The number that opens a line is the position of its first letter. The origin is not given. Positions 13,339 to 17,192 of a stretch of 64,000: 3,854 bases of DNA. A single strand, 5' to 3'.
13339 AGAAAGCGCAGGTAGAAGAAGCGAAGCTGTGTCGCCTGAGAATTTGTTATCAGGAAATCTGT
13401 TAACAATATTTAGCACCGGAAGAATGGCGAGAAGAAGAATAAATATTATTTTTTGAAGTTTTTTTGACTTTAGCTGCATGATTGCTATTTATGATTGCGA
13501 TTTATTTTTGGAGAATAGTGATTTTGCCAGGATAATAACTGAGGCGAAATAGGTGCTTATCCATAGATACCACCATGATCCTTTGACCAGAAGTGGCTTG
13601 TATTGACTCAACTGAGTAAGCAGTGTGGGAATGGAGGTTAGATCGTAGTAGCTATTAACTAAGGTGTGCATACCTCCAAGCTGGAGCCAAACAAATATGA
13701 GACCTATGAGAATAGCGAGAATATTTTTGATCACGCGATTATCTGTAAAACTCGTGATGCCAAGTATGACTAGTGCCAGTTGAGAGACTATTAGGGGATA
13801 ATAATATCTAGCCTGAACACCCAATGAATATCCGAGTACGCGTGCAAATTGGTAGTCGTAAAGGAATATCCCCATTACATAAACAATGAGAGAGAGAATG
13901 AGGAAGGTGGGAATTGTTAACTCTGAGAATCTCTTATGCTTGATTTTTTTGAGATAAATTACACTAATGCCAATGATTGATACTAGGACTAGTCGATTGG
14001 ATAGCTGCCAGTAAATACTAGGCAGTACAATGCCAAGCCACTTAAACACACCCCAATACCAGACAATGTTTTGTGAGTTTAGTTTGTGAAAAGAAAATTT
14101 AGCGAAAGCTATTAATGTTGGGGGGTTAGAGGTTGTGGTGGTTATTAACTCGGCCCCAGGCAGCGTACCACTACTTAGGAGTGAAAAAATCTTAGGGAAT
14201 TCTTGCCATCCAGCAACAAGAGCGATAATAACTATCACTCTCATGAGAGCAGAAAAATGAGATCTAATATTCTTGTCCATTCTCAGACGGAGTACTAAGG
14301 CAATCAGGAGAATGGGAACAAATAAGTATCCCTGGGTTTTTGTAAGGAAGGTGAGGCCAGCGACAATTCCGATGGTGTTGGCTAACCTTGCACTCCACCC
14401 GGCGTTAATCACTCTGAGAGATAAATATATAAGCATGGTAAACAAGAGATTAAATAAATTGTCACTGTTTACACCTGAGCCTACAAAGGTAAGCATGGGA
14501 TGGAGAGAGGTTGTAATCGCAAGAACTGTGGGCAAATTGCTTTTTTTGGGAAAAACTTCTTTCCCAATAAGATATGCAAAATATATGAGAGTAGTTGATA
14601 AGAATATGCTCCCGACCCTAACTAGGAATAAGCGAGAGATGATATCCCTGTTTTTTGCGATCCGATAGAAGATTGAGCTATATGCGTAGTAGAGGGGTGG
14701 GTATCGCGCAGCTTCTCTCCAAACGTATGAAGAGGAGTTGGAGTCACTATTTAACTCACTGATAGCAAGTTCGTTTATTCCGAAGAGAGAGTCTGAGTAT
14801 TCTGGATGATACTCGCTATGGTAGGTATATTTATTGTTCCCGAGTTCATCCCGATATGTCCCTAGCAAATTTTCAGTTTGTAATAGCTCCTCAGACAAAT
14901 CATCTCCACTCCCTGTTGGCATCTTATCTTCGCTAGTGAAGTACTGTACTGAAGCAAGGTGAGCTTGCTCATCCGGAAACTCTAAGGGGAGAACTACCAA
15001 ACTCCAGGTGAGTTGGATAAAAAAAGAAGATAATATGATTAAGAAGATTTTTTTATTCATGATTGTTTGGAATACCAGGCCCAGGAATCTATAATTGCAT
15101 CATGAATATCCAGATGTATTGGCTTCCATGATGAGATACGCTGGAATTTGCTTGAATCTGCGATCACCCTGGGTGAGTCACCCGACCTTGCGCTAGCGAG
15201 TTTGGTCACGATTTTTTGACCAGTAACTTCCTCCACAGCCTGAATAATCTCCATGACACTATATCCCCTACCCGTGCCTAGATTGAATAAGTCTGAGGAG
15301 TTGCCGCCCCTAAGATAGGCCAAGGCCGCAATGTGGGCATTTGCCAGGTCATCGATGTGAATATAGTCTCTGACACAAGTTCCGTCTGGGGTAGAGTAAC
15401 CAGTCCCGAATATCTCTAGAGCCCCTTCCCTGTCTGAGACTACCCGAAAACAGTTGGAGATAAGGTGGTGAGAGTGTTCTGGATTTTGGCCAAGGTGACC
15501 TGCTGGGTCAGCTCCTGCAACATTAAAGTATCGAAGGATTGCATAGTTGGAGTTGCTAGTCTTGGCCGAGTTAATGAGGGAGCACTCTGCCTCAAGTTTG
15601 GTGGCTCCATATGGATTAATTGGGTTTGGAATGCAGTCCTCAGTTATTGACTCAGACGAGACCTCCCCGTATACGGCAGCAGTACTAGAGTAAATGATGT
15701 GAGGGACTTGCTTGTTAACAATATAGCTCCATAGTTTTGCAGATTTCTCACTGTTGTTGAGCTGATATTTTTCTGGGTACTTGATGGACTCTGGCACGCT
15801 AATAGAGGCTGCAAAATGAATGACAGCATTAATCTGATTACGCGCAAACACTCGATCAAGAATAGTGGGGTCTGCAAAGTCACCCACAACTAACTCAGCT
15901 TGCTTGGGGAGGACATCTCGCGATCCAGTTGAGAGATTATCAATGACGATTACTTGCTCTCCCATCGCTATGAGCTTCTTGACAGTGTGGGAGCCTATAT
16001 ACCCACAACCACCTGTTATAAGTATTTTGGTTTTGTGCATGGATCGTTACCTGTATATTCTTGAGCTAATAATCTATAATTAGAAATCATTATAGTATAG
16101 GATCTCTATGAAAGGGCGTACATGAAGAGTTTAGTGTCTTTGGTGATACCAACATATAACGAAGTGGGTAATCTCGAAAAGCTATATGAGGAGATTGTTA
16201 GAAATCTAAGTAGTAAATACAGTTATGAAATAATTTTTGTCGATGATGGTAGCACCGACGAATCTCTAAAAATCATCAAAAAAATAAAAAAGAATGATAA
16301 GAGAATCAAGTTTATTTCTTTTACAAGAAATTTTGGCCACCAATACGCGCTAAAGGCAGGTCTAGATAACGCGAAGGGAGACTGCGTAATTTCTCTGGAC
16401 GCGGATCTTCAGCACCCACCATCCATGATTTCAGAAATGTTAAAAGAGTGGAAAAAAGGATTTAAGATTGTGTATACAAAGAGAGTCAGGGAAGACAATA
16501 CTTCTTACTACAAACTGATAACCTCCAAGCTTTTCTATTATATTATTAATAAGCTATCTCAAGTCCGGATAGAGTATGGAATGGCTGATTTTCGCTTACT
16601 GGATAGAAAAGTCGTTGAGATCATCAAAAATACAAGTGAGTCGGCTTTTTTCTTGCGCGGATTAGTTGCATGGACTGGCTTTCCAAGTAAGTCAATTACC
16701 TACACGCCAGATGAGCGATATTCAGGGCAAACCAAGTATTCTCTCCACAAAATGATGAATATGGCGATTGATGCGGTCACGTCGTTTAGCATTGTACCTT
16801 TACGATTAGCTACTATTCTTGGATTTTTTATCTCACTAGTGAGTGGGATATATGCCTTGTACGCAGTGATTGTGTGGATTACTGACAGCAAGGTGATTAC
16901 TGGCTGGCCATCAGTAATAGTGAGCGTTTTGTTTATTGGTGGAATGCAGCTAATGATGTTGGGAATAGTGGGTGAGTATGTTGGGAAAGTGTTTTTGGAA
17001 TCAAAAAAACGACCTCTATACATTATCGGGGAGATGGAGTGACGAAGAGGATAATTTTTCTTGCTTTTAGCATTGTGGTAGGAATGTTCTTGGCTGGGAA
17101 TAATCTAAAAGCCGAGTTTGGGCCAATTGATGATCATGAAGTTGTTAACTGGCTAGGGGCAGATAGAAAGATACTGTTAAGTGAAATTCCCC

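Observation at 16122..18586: Plus-strand GtrB-like / GtrC-like two-gene module, AT-richer than surroundings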

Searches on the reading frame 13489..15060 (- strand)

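Call 8: search_protein_families(library=pfam, proteins=[window:13489-15060:-], max_evalue=0.01)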
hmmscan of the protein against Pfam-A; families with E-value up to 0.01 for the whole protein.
window:13489-15060:- (523 aa): 1 family
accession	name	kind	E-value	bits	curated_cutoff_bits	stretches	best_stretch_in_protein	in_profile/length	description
PF09913.15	DUF2142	-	4.6e-27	95.3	30.1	1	13-425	1-393/395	Predicted membrane protein (DUF2142)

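Call 9: search_protein_families(library=ncbifam, proteins=[window:13489-15060:-], max_evalue=0.01)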
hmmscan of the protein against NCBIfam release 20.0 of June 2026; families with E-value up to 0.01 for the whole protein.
window:13489-15060:- (523 aa): 0 families

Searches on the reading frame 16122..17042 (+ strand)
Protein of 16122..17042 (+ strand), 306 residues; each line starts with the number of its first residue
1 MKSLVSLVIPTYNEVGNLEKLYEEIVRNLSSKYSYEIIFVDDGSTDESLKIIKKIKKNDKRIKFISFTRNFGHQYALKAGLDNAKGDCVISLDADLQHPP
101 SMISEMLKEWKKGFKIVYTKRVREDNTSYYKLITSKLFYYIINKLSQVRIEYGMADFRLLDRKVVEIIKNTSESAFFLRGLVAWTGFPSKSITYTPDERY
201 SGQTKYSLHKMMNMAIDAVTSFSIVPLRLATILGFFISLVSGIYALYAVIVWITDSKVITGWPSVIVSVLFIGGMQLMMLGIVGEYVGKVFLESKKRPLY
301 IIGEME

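Call 8: search_protein_families(library=pfam, proteins=[window:16122-17042:+], max_evalue=0.01)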
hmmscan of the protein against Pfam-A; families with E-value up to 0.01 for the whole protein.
window:16122-17042:+ (306 aa): 2 families
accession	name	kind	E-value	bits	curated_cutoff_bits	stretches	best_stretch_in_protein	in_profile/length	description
PF00535.33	Glycos_transf_2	-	1.5e-36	126.3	23.3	1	6-166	1-165/168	Glycosyl transferase family 2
PF10111.15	Glyco_tranf_2_2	-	3.5e-08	33.7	27.3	1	6-108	1-104/276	Glycosyltransferase like family 2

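Call 9: search_protein_families(library=ncbifam, proteins=[window:16122-17042:+], max_evalue=0.01)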
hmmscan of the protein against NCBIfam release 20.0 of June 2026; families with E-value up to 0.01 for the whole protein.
window:16122-17042:+ (306 aa): 25 families
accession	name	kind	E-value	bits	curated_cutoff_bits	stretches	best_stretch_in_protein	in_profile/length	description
NF047588.1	GlcsyltransPgfSStrep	equivalog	2.6e-85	286.3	500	1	5-304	3-304/308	glycosyltransferase PgfS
NF007986.1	PRK10714.1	equivalog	1.5e-47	162.1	529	1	5-303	8-309/316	undecaprenyl-phosphate 4-deoxy-4-formamido-L-arabinose transferase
TIGR03937.1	PgaC_IcaA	equivalog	1.8e-18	66.7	422.3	1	4-111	46-151/407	poly-beta-1,6-N-acetyl-D-glucosamine synthase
NF041875.1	EPS_EpsD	equivalog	8e-17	61.6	370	1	5-126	1-120/325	exopolysaccharide biosynthesis glycosyltransferase EpsD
NF007482.0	PRK10073.1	equivalog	1e-14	54.3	423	1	3-108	6-108/334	glycosyltransferase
NF047683.1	TeichurnBiosyTuaG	equivalog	4.3e-14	52.7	400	1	2-108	5-109/252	teichuronic acid biosynthesis protein TuaG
NF050050.1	ProtGlycPglI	equivalog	9.8e-14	51.4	500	1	4-127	3-125/306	GalNAc(5)-diNAcBac-PP-undecaprenol beta-1,3-glucosyltransferase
TIGR04283.1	glyco_like_mftF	equivalog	3.3e-12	46.5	182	1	5-121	1-110/221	TIGR04283 family arsenosugar biosynthesis glycosyltransferase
NF045692.1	OglycostaseCruG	equivalog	8.8e-10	38.1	600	1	4-110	42-152/386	2'-O-glycosyltransferase CruG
NF038302.1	EPS_HpsE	equivalog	1.3e-09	37.5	300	1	6-98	4-99/307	hormogonium polysaccharide biosynthesis glycosyltransferase HpsE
TIGR04182.1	glyco_TIGR04182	equivalog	2.2e-09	37.2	325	1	5-289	2-284/293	S-layer glycoprotein N-glycosyltransferase AglJ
TIGR03111.1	glyc2_xrt_Gpos1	hypoth_equivalog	2.2e-09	36.6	363.95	1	5-116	51-162/439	TIGR03111 family XrtG-associated glycosyltransferase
TIGR03965.1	mycofact_glyco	equivalog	2.3e-08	33.4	280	1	5-110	76-179/467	mycofactocin biosynthesis glycosyltransferase MftF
TIGR04242.1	nodulat_NodC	equivalog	3.6e-08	32.8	550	1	5-106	50-152/395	chitooligosaccharide synthase NodC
NF010496.0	PRK13915.1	equivalog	1.6e-07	30.7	262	1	3-107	31-139/307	glucosyl-3-phosphoglycerate synthase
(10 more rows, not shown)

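Call 11: search_solved_structures(query=window:16122-17042:+, max_evalue=0.001)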
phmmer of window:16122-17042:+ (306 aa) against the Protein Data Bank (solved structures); distinct sequences matched with E-value up to 0.001: 24.
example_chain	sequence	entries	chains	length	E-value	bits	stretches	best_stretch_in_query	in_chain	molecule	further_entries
5ekp_C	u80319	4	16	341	1.6e-81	277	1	5-304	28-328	Uncharacterized glycosyltransferase sll0501 | Glycosyltransferase sll0501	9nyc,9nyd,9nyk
9nye_A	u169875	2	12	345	1.7e-81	277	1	5-304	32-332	Glycosyltransferase sll0501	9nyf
5eke_A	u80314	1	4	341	2e-81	276.7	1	5-304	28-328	Uncharacterized glycosyltransferase sll0501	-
9hwj_A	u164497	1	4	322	3.2e-38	134.9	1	5-303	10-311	Undecaprenyl-phosphate 4-deoxy-4-formamido-L-arabinose transferase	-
9bhc_C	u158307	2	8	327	1e-37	133.2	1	5-303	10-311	Undecaprenyl-phosphate 4-deoxy-4-formamido-L-arabinose transferase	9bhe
8vxh_A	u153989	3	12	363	1.5e-37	132.7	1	5-303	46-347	Undecaprenyl-phosphate 4-deoxy-4-formamido-L-arabinose transferase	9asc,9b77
5mlz_A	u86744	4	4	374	3.6e-18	69.1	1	4-169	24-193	Dolichol monophosphate mannose synthase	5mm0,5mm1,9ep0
2z87_A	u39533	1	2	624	4.8e-14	55.6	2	4-121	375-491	Chondroitin synthase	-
2z86_A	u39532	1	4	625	4.9e-14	55.6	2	4-121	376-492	Chondroitin synthase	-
5hea_A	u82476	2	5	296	2.5e-08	36.8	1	3-95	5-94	Putative glycosyltransferase (GalT1)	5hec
3l7i_A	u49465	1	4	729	1.4e-06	31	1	7-99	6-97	Teichoic acid biosynthesis protein F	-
3l7j_A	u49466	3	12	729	1.4e-06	31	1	7-99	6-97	Teichoic acid biosynthesis protein F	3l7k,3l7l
3l7m_A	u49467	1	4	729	1.4e-06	31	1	7-99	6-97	Teichoic acid biosynthesis protein F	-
5tze_C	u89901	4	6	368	2.8e-06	30.1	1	6-95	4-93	Glycosyl transferase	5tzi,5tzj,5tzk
5tz8_A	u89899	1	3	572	4.5e-06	29.4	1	6-95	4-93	Glycosyl transferase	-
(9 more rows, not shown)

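Call 50: search_solved_structures(query=window:16122-17042:+, max_evalue=1e-60, show_alignments=1)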
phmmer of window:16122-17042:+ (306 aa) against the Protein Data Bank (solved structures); distinct sequences matched with E-value up to 1e-60: 3.
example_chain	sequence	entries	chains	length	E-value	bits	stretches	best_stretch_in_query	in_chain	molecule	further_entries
5ekp_C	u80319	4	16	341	1.6e-81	277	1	5-304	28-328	Uncharacterized glycosyltransferase sll0501 | Glycosyltransferase sll0501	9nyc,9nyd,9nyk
9nye_A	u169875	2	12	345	1.7e-81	277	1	5-304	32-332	Glycosyltransferase sll0501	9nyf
5eke_A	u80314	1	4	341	2e-81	276.7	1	5-304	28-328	Uncharacterized glycosyltransferase sll0501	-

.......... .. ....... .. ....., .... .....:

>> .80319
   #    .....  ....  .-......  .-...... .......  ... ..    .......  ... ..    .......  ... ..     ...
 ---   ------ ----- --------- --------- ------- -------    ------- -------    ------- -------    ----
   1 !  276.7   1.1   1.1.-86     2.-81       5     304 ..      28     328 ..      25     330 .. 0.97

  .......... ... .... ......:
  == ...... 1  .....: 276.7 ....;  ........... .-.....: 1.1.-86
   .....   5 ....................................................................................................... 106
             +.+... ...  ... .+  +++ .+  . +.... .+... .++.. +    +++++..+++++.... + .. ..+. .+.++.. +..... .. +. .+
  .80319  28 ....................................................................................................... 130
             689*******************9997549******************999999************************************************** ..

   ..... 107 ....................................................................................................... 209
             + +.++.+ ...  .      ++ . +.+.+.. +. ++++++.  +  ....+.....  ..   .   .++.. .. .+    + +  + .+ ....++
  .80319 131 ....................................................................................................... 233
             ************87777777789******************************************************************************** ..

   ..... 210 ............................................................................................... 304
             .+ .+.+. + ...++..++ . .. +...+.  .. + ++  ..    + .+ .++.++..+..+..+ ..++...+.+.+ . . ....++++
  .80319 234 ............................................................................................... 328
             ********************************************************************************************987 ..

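Call 67: search_dna_similar(query=window:16122-17042:+, collection=phages, mode=protein, max_evalue=1e-10, max_rows=12)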
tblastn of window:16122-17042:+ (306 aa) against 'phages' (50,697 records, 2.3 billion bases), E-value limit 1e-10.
Records with a match: 132; places in all: 134; records where one place covers at least 80% of the query: 130.
Best place of each record, by identity: <60% 132.
By first word of the organism name: Salmonella 62; Bacteriophage 25; Enterobacteria 9; Shigella 6; Enterobacter 6; Oenococcus 6; Enterococcus 4; Listeria 3; Hafnia 2; Acinetobacter 2; and 4 more.
By host as written in the record: - 40; Salmonella enterica 11; Salmonella sp. 10; Salmonella enterica subsp. enterica serovar Typhimurium 5; Salmonella enterica subsp. enterica 4; Listeria monocytogenes 3; Salmonella enterica subsp. enterica serovar Kentucky 3; Salmonella typhimurium 3; and 39 more.
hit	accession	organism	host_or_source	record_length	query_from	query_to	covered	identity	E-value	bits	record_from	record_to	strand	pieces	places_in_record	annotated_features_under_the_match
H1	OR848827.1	Listeria phage LM 4-14-1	Listeria monocytogenes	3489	6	304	98%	41.1%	1e-69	239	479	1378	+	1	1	record has no annotation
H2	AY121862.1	Salmonella phage P22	-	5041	2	302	98%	40.1%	1e-66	231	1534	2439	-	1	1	section D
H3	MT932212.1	Salmonella phage VSe13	Salmonella enterica subsp. enterica ...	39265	2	302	98%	40.1%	1e-66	231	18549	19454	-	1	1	glycosyltransferase family 2 protein | GtrA family protein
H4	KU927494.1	Salmonella phage 103203_sal5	Salmonella enterica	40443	2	302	98%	40.1%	1e-66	231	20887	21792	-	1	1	polymyxin resistance protein ArnC | bactoprenol-linked glucose translocase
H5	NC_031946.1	Salmonella phage 103203_sal5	Salmonella enterica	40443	2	302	98%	40.1%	1e-66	231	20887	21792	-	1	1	GtrB glycosyltransferase for O-antigen conversion | GtrA-like O-antigen conversion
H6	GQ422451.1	Enterobacteria phage Phi75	Salmonella enterica subsp. enterica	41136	2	302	98%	40.1%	1e-66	231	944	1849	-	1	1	gtrB: GtrB | gtrA: GtrA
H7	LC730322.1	Salmonella phage P22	Salmonella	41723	2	302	98%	40.1%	1e-66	231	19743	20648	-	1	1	record has no annotation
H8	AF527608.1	Salmonella phage P22-pbi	Salmonella enteria serovar typhimurium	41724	2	302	98%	40.1%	1e-66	231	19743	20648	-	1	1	gtrB: GtrB | gtrA: GtrA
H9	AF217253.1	Salmonella phage P22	-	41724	2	302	98%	40.1%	1e-66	231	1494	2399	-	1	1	gtrB: bactoprenol glucosyl transferase | gtrA: gtrA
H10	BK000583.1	Salmonella phage P22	Salmonella enterica subsp. enterica ...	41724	2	302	98%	40.1%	1e-66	231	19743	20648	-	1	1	gtrB: O-antigen conversion protein | gtrA: O-antigen conversion protein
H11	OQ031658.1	Salmonella phage P22virB-3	Salmonella enterica subsp. enterica ...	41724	2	302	98%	40.1%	1e-66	231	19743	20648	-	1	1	GtrB | GtrA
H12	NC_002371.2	Salmonella phage P22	Salmonella enterica subsp. enterica ...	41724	2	302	98%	40.1%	1e-66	231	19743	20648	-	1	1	gtrB: GtrB glycosyltransferase for O-antigen conversion | gtrA: GtrA-like O-antigen conversion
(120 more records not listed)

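Call 74: list_cluster_members(proteins=[P0158, P0002, window:16122-17042:+])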
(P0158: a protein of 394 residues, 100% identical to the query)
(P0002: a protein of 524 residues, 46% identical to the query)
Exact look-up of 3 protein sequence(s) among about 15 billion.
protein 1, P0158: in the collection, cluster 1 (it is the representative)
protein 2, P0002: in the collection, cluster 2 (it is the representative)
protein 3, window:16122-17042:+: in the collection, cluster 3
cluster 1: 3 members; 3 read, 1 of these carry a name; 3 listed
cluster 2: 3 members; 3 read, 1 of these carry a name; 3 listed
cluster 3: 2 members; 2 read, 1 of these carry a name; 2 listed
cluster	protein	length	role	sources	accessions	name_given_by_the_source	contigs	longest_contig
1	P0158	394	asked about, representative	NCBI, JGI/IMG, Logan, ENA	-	CDP-4-dehydro-6-deoxyglucose reductase, E1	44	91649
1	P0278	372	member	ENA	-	-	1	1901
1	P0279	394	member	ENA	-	-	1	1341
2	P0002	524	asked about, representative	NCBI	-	-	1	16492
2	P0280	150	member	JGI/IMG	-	hypothetical protein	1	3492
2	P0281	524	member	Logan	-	-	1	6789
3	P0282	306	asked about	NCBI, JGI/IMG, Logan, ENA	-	polyisoprenyl-phosphate glycosyltransferase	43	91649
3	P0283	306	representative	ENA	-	-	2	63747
